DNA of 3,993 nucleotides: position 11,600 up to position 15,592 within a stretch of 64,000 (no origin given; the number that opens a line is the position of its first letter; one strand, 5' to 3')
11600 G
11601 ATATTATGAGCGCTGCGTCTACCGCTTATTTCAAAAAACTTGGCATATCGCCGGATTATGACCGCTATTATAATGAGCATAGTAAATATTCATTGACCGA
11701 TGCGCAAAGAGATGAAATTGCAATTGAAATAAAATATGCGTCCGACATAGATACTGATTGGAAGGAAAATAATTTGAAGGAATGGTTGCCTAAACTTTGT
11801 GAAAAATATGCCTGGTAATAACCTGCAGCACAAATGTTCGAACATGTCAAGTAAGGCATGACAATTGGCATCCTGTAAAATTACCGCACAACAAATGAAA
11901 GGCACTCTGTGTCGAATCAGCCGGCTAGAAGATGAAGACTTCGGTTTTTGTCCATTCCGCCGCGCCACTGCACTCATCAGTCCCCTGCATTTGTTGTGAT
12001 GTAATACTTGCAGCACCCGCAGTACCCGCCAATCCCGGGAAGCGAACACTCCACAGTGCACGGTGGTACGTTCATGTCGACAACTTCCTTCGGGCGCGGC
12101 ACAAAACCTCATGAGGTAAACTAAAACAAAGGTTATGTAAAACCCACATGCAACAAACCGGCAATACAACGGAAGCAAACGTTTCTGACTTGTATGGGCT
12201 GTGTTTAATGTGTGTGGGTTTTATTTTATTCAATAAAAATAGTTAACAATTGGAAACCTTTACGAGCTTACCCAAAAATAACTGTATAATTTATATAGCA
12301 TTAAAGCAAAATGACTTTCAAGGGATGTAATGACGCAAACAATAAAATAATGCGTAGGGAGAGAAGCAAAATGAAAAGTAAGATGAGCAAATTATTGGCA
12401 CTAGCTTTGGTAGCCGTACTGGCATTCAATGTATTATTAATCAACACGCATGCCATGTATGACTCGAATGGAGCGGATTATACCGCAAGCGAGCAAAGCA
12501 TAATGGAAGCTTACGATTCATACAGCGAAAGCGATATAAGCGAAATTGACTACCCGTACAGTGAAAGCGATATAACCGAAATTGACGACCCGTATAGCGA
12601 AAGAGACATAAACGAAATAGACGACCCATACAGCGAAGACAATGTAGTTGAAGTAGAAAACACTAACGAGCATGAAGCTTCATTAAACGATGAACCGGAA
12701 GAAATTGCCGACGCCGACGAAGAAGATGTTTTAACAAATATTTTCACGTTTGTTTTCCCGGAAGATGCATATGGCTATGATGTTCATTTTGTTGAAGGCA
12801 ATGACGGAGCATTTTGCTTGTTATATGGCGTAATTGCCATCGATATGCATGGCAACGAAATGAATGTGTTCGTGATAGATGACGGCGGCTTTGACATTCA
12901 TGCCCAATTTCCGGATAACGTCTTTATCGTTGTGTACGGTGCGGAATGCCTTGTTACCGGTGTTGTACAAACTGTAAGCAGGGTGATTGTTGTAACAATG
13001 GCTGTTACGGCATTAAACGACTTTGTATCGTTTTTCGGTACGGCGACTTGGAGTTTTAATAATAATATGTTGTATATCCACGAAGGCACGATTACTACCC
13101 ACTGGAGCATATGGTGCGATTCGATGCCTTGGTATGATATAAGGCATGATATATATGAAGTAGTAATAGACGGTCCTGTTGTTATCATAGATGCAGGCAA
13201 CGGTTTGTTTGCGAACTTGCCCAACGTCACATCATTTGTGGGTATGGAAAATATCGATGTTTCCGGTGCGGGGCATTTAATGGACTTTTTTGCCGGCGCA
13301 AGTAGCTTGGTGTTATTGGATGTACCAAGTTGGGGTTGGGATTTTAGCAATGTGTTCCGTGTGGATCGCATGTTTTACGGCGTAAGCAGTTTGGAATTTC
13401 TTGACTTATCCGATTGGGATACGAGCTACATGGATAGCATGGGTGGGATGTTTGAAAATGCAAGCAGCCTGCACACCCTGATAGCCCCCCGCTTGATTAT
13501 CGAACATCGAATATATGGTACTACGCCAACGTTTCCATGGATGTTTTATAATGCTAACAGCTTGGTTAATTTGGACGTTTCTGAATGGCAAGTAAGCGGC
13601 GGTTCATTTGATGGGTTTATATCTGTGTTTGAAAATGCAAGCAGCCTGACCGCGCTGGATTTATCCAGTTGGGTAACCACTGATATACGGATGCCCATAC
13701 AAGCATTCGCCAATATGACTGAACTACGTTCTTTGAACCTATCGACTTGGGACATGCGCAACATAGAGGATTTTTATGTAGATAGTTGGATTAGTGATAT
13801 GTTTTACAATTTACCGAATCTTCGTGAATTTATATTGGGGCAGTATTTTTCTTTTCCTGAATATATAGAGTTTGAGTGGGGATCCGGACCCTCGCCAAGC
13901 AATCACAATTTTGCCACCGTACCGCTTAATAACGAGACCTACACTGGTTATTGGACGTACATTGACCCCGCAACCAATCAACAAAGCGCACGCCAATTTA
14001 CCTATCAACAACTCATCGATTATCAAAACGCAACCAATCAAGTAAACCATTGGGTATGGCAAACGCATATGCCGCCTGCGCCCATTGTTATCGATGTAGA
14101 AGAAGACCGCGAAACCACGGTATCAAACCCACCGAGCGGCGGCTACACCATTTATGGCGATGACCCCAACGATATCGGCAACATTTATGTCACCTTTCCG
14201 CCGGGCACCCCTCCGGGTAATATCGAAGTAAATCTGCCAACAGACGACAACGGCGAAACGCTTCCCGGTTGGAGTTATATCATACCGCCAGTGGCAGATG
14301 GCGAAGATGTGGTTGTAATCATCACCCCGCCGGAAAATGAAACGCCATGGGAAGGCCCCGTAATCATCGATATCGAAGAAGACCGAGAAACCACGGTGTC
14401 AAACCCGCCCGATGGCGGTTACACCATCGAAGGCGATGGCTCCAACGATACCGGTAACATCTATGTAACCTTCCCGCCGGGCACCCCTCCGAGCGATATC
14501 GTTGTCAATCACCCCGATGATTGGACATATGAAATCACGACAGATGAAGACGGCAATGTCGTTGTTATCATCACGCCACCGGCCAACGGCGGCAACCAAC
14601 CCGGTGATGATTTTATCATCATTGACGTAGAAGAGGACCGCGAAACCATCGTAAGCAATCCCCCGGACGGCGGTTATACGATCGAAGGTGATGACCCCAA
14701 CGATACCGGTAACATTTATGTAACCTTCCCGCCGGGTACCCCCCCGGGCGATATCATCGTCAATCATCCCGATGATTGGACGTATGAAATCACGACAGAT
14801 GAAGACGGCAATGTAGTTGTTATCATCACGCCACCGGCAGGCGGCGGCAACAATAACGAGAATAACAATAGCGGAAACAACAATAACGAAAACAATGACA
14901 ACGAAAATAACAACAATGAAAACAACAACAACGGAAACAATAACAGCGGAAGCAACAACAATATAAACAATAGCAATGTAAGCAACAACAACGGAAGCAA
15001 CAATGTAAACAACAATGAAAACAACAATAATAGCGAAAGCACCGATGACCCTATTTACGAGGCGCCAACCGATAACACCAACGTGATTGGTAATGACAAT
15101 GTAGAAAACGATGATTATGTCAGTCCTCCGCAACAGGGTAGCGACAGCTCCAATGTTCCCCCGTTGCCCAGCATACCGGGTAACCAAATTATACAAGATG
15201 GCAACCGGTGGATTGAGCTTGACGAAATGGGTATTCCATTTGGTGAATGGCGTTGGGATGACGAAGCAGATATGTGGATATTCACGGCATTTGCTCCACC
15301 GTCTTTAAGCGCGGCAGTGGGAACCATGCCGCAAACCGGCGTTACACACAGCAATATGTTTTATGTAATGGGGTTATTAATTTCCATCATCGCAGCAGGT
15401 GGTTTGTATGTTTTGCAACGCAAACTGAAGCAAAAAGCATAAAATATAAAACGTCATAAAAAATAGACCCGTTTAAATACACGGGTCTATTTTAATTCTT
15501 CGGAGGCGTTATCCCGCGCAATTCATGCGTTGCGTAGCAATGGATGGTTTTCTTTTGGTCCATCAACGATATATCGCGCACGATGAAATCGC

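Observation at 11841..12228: Paralogous ~345-nt promoter-to-terminator non-coding unit (copy 1): candidate undescribed structured RNA family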

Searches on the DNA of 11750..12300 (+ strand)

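Call 4: search_rna_families(source=window, start=11750, end=12300, threshold=evalue, max_evalue=10, show_alignments=3)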
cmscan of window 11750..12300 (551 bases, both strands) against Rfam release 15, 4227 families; matches with E-value up to 10: 6.
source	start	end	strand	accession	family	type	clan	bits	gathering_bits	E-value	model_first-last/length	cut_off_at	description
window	12140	12221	+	RF04176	mir-3149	Gene; miRNA;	-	19.9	100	0.46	1-83/83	no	mir-3149 microRNA precursor family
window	12134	12296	-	RF00394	SNORA4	Gene; snRNA; snoRNA; HACA-box;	CL00023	19.7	56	2.2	1-141/141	no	Small nucleolar RNA SNORA4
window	11991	12104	+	RF00016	SNORD14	Gene; snRNA; snoRNA; CD-box;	-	14.9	64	5.8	1-111/111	no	Small nucleolar RNA SNORD14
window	12234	12300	+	RF00140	Alpha_RBS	Cis-reg;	-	14.3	38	0.76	1-67/110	3'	Alpha operon ribosome binding site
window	12194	12250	+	RF02060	STnc410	Gene; sRNA;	-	12.9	50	3.1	1-158/158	no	Enterobacterial sRNA STnc410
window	11870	11907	+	RF01833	astro_FSE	Cis-reg; frameshift_element;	-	10.1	70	9.5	1-55/55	no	ribosomal frameshift site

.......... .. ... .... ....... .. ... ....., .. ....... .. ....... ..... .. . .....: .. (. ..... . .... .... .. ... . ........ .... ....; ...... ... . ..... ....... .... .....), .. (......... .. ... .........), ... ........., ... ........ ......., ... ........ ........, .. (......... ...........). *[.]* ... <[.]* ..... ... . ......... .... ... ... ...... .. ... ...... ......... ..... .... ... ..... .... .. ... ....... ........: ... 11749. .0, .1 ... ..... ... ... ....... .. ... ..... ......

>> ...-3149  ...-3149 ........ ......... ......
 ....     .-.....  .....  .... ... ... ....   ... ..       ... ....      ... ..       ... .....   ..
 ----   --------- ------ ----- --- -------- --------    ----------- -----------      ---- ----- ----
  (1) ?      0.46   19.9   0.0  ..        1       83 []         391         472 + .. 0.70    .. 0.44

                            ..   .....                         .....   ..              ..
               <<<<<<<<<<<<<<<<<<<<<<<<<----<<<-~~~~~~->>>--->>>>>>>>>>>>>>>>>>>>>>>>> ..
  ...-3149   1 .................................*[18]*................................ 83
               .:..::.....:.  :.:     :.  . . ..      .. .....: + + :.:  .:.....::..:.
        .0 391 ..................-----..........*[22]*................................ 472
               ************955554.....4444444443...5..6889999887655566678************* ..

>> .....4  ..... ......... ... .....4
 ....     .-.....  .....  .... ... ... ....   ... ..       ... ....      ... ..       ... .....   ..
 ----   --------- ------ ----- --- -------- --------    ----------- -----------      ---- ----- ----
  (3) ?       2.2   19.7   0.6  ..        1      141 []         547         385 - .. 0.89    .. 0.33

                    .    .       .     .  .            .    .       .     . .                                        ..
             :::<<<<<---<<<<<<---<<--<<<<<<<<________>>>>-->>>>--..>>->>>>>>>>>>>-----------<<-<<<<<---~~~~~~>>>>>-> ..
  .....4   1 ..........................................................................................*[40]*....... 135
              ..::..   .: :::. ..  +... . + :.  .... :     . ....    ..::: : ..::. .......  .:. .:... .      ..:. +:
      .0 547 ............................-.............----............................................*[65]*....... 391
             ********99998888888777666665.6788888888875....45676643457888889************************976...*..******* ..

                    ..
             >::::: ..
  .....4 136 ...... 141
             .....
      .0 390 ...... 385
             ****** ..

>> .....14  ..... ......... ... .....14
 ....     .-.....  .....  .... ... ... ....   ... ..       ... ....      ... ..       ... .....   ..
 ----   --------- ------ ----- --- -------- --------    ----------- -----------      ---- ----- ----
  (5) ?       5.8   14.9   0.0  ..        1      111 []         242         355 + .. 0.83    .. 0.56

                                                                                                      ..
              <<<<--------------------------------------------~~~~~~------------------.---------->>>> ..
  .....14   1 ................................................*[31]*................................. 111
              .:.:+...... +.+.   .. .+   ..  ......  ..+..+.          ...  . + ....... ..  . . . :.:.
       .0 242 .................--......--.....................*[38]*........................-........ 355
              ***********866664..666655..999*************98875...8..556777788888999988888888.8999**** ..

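Call 19: search_dna_similar(query=window:11840-12232:+, collection=plasmids, mode=distant, max_evalue=0.01)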
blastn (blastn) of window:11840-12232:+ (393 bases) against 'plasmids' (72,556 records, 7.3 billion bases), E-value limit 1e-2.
No match.

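Call 20: search_dna_similar(query=window:11840-12232:+, collection=phages, mode=distant, max_evalue=0.01)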
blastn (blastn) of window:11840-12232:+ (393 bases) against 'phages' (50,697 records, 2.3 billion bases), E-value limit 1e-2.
No match.

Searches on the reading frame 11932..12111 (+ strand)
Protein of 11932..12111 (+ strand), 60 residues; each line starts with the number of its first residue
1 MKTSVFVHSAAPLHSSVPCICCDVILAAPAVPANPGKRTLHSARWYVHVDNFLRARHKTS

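Call 99: search_protein_representatives(protein=window:11932-12111:+)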
Query: 60 residues. Proteins with E-value up to 0.001 (for the whole library): 2; up to 1e-10: 1; up to 1e-30: 1. The best 2 are listed.
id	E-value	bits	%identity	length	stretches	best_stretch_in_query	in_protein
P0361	5.4e-33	126.9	40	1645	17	9-36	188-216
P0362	1.3e-04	37.8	43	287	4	8-43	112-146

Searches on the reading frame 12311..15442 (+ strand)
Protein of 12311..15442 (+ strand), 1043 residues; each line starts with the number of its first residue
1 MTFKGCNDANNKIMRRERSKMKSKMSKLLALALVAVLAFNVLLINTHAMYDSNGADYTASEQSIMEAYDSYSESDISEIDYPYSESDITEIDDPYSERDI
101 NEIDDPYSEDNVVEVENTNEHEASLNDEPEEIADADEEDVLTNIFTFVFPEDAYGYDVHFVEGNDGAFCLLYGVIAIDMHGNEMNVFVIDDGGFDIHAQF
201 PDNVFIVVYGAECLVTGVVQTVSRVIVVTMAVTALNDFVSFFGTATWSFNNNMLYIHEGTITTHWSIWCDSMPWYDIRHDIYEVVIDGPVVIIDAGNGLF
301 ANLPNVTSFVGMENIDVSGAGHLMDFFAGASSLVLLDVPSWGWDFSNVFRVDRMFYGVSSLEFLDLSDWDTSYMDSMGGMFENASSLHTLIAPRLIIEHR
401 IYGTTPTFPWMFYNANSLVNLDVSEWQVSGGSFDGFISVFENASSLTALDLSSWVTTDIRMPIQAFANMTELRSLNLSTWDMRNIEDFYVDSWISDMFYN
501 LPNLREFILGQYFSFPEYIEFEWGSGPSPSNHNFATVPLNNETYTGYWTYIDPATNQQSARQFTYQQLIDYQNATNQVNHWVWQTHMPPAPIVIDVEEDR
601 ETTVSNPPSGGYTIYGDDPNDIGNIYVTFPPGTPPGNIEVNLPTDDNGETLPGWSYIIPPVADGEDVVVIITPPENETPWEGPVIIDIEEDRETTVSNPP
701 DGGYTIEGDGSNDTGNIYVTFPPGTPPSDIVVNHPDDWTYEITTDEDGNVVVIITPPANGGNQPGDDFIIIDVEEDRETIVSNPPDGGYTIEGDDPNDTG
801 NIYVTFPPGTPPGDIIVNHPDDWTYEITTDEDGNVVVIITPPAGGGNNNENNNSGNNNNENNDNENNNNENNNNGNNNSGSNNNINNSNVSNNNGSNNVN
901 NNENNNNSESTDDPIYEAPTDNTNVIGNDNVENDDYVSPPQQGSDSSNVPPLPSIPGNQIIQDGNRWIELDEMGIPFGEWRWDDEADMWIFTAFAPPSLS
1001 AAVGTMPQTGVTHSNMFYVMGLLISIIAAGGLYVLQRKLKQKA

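Call 12: search_protein_families(library=pfam, proteins=[window:12311-15442:+])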
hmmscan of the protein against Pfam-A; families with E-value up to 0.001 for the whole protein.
window:12311-15442:+ (1043 aa): 1 family
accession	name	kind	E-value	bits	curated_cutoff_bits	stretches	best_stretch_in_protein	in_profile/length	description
PF03382.20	DUF285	-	1.5e-11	44.5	25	2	310-388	15-89/120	Mycoplasma protein of unknown function, DUF285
